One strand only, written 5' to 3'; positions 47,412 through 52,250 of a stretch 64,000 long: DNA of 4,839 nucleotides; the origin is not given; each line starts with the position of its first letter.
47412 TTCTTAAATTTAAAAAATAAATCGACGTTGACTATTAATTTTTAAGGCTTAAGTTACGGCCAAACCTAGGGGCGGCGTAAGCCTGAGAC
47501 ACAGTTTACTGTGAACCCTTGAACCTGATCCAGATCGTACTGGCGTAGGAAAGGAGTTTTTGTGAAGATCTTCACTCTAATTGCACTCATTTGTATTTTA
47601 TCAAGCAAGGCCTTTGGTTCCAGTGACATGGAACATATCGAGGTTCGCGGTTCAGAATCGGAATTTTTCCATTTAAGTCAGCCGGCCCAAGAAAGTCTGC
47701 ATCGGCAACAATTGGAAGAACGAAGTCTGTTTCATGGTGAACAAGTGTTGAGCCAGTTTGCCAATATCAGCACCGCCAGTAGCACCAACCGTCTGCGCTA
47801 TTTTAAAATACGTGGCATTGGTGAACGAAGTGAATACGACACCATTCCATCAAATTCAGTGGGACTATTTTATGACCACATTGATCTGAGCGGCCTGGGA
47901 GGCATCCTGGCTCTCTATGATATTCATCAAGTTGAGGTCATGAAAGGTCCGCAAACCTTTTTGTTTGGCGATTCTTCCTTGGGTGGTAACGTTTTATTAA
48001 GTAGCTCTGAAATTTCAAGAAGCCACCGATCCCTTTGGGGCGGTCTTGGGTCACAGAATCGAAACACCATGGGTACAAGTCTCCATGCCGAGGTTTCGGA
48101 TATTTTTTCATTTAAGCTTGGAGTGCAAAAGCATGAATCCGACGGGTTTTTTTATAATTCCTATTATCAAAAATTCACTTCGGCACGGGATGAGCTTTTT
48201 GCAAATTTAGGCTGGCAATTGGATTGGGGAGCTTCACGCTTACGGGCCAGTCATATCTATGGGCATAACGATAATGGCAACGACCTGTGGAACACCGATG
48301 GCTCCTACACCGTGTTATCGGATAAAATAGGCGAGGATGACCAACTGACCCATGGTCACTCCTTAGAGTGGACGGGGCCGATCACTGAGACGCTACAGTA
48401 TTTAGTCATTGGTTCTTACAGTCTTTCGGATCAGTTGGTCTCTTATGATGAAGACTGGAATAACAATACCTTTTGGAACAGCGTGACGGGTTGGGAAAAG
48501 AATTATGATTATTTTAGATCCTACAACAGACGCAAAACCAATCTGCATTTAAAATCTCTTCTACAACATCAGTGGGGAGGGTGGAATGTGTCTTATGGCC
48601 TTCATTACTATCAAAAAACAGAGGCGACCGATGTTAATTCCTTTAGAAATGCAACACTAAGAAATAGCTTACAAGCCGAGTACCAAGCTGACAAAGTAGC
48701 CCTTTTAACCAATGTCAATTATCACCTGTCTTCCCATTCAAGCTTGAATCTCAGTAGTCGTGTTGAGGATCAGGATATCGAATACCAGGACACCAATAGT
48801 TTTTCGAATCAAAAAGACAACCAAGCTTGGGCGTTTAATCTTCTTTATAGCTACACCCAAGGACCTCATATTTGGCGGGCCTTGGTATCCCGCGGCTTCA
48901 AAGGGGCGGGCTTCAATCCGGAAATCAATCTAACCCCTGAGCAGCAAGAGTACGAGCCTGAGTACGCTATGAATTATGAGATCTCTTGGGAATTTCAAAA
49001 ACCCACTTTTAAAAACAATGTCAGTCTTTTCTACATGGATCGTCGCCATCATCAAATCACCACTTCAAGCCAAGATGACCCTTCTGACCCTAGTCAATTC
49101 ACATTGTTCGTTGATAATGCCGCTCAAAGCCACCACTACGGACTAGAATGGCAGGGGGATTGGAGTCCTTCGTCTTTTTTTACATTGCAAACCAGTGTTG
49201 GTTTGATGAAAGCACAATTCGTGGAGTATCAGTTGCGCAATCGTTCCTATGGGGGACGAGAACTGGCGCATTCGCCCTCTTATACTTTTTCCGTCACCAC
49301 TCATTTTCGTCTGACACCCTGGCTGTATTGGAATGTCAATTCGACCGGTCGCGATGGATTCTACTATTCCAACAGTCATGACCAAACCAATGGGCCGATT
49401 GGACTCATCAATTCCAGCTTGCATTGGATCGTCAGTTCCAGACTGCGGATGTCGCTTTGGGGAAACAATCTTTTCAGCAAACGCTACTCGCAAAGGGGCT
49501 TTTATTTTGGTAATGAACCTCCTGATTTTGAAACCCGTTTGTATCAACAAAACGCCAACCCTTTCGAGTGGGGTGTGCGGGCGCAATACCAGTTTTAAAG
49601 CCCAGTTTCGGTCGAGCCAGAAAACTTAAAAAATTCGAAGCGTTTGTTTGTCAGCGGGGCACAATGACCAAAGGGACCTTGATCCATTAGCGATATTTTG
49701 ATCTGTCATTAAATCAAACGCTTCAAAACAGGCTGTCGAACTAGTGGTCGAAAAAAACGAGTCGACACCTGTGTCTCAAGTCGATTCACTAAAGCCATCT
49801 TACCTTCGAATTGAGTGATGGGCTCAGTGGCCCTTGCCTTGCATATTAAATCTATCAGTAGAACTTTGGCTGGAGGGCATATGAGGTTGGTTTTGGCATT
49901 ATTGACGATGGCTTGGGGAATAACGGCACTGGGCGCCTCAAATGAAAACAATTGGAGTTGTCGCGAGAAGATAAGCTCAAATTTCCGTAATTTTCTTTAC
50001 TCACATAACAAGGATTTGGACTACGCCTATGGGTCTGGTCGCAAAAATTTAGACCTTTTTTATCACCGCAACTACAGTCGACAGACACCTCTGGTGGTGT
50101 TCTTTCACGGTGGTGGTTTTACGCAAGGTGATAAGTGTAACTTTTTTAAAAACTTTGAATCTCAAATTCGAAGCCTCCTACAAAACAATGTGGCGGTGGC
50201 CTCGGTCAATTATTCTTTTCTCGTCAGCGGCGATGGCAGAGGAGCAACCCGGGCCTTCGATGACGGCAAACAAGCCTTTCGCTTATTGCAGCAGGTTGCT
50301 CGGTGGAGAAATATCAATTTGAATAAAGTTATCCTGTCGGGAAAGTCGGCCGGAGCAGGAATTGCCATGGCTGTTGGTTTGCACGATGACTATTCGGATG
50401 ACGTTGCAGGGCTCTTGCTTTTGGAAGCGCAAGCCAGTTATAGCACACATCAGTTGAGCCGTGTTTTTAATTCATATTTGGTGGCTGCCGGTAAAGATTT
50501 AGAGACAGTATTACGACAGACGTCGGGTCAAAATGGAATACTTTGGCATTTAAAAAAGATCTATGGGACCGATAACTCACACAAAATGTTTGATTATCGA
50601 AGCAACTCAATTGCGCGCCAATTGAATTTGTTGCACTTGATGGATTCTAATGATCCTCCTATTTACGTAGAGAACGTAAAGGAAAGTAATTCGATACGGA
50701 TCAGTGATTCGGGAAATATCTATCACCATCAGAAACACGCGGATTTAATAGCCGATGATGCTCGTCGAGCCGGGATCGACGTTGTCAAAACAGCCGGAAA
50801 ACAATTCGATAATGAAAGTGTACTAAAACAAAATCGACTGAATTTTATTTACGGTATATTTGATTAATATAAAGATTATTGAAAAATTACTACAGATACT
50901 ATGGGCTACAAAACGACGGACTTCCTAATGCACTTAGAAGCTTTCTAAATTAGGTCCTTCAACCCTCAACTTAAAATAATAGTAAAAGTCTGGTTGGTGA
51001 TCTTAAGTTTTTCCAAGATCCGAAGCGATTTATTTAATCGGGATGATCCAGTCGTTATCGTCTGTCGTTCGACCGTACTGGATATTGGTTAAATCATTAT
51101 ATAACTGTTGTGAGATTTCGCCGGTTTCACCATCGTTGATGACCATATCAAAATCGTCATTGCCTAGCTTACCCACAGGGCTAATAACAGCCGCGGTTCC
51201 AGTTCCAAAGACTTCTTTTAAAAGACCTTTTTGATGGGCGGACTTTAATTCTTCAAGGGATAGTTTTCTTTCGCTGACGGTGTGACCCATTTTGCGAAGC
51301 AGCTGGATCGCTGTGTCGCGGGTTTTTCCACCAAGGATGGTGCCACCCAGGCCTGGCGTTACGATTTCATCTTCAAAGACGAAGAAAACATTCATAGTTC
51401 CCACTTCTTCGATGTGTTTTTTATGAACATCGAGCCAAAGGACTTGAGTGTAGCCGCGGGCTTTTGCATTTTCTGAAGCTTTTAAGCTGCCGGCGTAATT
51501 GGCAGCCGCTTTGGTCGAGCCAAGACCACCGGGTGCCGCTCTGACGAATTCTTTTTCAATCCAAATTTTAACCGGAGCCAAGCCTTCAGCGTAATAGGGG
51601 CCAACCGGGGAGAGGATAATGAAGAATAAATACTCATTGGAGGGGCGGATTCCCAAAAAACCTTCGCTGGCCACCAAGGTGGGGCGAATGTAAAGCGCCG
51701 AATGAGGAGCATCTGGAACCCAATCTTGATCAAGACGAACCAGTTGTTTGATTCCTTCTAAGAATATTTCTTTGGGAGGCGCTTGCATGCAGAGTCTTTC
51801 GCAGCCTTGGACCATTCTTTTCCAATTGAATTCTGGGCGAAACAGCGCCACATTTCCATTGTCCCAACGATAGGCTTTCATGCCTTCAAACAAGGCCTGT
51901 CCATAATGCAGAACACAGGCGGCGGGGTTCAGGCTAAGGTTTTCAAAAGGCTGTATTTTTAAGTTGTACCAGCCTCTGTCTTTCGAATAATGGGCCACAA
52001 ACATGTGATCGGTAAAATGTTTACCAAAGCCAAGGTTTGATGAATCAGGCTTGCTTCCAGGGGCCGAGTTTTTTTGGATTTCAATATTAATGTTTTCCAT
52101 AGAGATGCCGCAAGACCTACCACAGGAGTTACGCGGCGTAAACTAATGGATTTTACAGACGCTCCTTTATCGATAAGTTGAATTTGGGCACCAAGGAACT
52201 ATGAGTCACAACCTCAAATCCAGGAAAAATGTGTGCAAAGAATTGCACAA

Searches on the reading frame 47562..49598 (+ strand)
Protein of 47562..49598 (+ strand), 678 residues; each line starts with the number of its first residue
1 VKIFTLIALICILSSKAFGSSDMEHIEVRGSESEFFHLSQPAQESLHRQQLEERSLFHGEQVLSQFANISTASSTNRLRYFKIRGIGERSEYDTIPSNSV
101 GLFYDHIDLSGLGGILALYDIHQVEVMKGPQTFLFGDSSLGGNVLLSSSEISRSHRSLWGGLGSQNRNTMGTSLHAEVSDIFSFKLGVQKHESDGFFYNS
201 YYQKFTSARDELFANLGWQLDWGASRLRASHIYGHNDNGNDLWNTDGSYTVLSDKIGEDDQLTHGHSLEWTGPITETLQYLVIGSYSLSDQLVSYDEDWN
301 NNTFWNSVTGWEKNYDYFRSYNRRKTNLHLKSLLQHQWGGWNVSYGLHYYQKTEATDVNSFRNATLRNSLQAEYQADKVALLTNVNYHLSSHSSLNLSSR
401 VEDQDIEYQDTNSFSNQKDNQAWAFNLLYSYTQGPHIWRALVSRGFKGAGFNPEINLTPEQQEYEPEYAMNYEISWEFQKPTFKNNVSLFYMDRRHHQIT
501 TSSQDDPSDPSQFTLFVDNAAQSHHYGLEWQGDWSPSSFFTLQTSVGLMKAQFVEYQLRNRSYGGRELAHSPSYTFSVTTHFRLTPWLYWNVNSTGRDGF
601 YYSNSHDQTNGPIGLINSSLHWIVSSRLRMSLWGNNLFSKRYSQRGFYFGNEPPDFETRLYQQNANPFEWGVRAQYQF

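Call 62: search_protein_families(library=pfam, proteins=[window:47562-49598:+], max_evalue=0.00001)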
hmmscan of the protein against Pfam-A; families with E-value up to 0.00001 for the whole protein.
window:47562-49598:+ (678 aa): 2 families
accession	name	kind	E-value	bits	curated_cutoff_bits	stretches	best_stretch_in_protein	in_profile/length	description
PF00593.30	TonB_dep_Rec_b-barrel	-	2.4e-18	67.6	27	1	214-637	28-436/436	TonB dependent receptor-like, beta-barrel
PF07715.20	Plug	-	1.3e-08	35.8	23.9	1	44-142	10-106/107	TonB-dependent Receptor Plug Domain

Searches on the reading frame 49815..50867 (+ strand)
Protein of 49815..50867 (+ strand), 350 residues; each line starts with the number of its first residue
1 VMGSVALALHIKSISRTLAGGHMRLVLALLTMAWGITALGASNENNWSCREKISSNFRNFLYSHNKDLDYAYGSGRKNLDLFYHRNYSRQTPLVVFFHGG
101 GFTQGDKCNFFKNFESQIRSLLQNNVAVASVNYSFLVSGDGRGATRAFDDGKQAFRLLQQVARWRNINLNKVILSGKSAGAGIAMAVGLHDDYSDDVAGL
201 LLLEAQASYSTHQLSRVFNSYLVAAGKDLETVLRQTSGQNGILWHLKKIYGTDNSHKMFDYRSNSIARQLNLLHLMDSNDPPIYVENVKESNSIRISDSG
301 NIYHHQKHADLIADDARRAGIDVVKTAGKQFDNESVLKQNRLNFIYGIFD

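Call 63: search_protein_families(library=pfam, proteins=[window:49815-50867:+], max_evalue=0.00001)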
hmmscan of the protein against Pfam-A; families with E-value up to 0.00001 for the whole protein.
window:49815-50867:+ (350 aa): 2 families
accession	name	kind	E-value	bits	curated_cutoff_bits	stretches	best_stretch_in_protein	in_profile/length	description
PF20434.5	BD-FAE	-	1.3e-17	64.5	26.8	1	79-302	1-211/215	BD-FAE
PF07859.19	Abhydrolase_3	-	1.3e-09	38.6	25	1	94-209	1-112/210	alpha/beta hydrolase fold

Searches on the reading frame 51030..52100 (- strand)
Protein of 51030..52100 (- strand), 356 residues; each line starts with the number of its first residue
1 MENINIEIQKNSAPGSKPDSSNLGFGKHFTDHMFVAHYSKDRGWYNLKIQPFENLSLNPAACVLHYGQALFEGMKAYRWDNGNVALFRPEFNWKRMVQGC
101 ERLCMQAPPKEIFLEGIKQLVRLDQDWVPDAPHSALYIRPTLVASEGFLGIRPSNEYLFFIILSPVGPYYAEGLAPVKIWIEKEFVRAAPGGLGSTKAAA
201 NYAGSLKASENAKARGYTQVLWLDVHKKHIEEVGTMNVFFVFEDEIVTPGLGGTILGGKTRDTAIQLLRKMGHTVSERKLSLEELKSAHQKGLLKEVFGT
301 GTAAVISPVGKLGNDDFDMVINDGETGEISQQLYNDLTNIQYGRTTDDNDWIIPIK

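Call 63: search_protein_families(library=pfam, proteins=[window:51030-52100:-], max_evalue=0.00001)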
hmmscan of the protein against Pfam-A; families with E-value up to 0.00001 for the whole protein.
window:51030-52100:- (356 aa): 1 family
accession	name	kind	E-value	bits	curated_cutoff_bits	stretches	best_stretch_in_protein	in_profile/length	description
PF01063.24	Aminotran_4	-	1.3e-30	107.4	28.5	1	70-311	2-222/223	Amino-transferase class IV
